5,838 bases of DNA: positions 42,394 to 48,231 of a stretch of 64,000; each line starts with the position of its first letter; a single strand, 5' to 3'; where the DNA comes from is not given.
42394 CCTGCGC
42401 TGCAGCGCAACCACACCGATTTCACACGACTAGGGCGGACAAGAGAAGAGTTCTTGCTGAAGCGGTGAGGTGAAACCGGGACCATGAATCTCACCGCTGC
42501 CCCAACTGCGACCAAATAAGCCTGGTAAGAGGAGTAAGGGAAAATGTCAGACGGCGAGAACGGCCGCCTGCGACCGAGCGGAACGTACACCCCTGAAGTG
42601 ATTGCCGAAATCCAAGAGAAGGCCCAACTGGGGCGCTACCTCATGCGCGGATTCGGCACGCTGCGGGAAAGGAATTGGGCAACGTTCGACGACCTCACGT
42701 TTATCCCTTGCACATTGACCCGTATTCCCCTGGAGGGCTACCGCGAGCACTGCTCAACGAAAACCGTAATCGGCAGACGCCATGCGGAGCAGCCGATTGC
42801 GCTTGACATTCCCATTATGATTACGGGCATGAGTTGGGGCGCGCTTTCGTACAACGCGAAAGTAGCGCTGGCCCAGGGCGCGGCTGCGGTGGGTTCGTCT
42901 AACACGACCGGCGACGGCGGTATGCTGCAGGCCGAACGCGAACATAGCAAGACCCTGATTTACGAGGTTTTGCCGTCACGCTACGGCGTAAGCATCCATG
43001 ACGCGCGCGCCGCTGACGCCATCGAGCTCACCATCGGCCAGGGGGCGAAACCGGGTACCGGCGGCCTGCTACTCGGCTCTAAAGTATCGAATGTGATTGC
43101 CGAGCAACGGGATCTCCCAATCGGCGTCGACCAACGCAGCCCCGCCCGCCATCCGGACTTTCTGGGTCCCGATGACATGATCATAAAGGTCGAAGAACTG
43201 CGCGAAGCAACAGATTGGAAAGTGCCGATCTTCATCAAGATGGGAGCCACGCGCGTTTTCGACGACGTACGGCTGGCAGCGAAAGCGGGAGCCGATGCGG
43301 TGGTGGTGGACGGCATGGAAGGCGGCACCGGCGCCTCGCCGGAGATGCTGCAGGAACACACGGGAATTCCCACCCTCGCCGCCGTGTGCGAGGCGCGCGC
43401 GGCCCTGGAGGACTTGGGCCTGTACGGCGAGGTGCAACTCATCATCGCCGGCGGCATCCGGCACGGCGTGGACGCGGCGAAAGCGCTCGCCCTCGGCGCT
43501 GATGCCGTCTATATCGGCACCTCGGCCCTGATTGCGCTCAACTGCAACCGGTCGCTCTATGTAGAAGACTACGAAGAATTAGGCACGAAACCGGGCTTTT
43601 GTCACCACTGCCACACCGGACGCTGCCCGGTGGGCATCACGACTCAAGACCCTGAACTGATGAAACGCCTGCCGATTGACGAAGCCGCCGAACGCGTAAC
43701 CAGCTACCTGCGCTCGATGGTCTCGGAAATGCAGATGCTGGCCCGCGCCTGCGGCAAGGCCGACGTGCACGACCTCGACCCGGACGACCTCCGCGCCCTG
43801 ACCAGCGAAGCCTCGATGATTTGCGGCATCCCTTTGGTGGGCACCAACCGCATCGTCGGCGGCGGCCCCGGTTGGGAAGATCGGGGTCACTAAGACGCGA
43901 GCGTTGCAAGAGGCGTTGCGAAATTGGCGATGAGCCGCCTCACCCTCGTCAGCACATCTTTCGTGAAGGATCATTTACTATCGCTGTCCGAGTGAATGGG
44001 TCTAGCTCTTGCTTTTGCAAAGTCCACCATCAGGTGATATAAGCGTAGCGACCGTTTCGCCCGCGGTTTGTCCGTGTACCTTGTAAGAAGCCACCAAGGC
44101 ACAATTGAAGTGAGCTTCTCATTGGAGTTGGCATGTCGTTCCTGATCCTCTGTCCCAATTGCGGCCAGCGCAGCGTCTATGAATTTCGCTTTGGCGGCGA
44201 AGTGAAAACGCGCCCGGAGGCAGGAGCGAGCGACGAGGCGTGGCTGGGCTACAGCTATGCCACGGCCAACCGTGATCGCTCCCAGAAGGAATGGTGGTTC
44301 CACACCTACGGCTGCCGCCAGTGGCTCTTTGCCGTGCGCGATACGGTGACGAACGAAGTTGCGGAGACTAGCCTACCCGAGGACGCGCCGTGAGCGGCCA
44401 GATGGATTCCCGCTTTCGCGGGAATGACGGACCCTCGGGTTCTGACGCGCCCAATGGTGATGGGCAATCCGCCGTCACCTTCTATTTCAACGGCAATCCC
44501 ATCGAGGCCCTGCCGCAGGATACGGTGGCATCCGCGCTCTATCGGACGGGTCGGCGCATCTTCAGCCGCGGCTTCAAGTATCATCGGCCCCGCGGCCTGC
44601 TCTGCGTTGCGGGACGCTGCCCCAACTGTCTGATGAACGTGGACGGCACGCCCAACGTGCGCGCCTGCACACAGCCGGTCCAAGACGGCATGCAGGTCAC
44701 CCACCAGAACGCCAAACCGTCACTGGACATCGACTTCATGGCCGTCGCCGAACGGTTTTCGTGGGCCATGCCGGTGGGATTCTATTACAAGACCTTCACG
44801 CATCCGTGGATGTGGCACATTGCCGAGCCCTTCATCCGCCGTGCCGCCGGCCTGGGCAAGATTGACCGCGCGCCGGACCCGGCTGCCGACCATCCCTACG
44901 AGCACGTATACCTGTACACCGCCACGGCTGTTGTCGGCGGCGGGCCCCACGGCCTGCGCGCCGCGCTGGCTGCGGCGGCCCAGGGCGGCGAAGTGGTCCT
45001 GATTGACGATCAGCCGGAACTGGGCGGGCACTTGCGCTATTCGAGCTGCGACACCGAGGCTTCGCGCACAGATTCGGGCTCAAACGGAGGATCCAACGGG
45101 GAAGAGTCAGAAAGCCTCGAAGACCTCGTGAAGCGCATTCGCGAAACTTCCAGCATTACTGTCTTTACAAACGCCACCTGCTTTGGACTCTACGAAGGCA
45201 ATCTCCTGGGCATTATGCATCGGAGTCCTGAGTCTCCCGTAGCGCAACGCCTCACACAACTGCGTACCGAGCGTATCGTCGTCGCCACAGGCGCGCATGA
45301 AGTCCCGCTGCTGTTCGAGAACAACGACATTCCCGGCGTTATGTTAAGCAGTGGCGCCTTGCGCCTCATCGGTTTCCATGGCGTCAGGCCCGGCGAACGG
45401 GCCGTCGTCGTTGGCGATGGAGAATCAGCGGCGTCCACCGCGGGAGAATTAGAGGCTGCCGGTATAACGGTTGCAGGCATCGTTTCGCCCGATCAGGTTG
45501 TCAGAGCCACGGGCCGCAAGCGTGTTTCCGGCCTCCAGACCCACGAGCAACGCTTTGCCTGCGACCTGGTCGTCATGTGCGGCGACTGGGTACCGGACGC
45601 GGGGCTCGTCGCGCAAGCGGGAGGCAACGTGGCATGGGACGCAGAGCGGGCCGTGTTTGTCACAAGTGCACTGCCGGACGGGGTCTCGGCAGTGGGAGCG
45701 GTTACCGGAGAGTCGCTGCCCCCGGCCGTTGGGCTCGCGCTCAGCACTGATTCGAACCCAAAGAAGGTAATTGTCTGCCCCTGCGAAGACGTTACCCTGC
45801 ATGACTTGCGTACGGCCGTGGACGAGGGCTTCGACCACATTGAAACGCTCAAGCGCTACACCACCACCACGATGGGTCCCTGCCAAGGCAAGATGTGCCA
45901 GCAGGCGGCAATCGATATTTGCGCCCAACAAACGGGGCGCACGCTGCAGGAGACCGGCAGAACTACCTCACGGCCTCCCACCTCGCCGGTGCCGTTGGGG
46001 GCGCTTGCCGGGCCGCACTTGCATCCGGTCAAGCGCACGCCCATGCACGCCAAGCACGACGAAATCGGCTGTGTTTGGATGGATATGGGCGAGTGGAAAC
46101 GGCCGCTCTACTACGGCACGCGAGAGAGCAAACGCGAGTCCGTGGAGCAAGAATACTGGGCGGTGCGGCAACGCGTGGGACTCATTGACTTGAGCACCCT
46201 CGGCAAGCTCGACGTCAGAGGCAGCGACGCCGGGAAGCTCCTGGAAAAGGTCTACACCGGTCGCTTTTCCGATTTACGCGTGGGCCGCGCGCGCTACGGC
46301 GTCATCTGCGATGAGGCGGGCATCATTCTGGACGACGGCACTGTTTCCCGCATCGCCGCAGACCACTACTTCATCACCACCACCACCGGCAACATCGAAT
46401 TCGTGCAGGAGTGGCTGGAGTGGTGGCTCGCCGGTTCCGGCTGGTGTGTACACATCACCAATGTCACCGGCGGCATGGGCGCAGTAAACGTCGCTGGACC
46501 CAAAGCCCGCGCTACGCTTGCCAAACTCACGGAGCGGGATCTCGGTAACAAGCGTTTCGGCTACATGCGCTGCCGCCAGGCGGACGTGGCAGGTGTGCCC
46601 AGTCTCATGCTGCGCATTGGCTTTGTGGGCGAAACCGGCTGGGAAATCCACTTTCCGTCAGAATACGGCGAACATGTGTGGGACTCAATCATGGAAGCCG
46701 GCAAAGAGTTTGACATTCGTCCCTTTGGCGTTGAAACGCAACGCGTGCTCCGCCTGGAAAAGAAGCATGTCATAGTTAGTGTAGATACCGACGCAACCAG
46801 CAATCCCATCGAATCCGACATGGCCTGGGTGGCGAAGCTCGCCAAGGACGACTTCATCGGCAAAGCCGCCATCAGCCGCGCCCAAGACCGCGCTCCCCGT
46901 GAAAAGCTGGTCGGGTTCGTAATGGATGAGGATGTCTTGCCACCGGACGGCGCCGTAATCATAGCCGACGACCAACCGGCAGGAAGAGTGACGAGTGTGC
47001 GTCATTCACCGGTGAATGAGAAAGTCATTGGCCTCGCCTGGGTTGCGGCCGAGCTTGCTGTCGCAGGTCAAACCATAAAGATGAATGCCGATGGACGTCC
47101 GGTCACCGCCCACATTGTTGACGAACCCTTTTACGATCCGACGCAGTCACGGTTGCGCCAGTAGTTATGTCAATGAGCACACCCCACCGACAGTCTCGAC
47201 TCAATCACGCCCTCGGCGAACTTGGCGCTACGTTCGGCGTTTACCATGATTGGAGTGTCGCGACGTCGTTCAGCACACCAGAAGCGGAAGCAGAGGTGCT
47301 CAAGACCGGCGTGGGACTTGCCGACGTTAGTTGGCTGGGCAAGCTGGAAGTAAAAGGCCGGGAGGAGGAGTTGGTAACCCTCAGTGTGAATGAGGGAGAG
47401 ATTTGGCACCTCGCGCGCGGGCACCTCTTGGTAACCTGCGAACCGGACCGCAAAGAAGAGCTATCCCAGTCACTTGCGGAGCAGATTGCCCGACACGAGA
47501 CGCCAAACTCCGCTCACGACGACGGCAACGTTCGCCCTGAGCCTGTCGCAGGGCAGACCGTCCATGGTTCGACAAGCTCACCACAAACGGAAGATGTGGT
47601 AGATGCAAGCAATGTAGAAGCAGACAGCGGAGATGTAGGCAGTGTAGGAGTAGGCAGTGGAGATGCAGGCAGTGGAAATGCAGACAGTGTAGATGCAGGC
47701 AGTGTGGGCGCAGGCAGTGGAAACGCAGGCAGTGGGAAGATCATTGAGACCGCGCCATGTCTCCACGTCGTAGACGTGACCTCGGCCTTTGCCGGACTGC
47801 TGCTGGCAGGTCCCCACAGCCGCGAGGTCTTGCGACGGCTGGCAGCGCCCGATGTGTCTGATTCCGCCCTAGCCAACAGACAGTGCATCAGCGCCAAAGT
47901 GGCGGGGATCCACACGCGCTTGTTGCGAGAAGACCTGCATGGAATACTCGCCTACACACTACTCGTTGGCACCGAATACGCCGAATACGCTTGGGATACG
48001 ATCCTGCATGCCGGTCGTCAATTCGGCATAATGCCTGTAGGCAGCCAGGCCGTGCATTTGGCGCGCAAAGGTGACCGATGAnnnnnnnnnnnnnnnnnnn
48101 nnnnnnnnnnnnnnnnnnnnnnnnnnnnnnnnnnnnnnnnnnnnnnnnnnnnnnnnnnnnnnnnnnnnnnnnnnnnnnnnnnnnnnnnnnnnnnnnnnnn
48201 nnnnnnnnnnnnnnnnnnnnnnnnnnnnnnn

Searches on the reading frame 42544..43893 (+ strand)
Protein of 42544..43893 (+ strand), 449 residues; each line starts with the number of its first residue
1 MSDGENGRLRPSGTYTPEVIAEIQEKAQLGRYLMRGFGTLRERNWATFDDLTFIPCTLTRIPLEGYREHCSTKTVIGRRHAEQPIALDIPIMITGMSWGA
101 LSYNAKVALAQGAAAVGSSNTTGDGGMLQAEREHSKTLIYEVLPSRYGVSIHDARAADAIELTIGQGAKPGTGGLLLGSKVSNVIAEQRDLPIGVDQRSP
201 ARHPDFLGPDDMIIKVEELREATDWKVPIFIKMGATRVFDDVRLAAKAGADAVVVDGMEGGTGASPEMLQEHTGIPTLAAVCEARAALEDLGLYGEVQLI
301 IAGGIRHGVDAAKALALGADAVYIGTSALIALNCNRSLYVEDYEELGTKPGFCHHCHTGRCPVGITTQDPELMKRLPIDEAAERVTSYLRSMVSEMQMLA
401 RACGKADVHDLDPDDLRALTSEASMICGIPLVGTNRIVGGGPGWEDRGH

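Call 11: search_protein_families(library=pfam, proteins=[window:42544-43893:+], max_evalue=0.001)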
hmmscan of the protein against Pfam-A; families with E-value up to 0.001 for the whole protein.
window:42544-43893:+ (449 aa): 5 families
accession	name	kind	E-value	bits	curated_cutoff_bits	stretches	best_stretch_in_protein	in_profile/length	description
PF01645.23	Glu_synthase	-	5.2e-98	329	20.4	1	75-405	53-368/369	Conserved region in glutamate synthase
PF01070.24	FMN_dh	-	1.9e-17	63.8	24.9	1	216-335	210-312/350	FMN-dependent dehydrogenase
PF03060.21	NMO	-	4.8e-12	46.4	28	1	238-339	145-236/331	Nitronate monooxygenase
PF00478.31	IMPDH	-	6.4e-08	32.4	25.6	1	234-326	151-237/345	IMP dehydrogenase / GMP reductase domain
PF00977.27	His_biosynth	-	0.00078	19.4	23.6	0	296-330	73-107/228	Histidine biosynthesis protein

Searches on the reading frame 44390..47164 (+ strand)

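Call 11: search_protein_families(library=pfam, proteins=[window:44390-47164:+], max_evalue=0.001)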
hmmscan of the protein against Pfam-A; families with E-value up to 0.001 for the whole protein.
window:44390-47164:+ (924 aa): 12 families
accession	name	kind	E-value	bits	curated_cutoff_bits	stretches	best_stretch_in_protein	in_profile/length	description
PF01571.26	GCV_T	-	7.6e-74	248.6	25.6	1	552-814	1-255/255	Aminomethyltransferase folate-binding domain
PF13510.11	Fer2_4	-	3e-30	104.5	22.8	1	27-107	2-81/82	2Fe-2S iron-sulfur cluster binding domain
PF17806.6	SO_alpha_A3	-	1.1e-24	87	23.1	1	461-541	5-86/87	Sarcosine oxidase A3 domain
PF08669.17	GCV_T_C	-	6.4e-19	68.1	25.9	1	839-916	2-80/80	Glycine cleavage T-protein C-terminal barrel domain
PF07992.20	Pyr_redox_2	-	2e-10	41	26.1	1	179-374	3-181/291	Pyridine nucleotide-disulphide oxidoreductase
PF04324.20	Fer2_BFD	-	1.2e-07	32.3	26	1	461-510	1-47/50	BFD-like [2Fe-2S] binding domain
PF12831.13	FAD_oxidored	-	2.1e-07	31.1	27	1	180-218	3-41/416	FAD dependent oxidoreductase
PF00890.30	FAD_binding_2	-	5.5e-07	29.6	20.4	1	180-249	3-70/414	FAD binding domain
PF13738.12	Pyr_redox_3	-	6e-07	29.4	30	0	286-366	118-195/305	Pyridine nucleotide-disulphide oxidoreductase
PF13450.12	NAD_binding_8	-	1.1e-05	26.1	21.9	1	181-248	1-66/68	NAD(P)-binding Rossmann-like domain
PF03486.20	HI0933_like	-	5.6e-05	23.1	50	1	179-218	3-42/244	HI0933-like protein Rossmann domain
PF25455.1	Beta-barrel_CAF17_C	-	0.00033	20.8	25.7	1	848-910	12-65/70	CAF17, C-terminal beta-barrel domain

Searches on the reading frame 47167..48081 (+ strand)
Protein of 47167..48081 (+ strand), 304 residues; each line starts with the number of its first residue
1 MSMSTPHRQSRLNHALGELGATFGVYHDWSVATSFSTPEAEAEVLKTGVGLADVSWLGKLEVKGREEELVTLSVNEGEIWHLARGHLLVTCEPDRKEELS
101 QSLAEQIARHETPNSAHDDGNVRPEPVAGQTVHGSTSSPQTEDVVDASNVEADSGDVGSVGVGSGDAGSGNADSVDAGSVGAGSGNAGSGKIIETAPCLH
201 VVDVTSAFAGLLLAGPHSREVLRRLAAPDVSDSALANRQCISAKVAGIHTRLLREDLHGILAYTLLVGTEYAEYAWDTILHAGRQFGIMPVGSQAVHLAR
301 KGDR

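Call 11: search_protein_families(library=pfam, proteins=[window:47167-48081:+], max_evalue=0.001)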
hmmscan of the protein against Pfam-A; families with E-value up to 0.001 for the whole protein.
window:47167-48081:+ (304 aa): 1 family
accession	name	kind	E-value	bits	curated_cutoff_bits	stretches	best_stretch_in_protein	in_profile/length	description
PF01571.26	GCV_T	-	2.7e-23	83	25.6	2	199-300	129-229/255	Aminomethyltransferase folate-binding domain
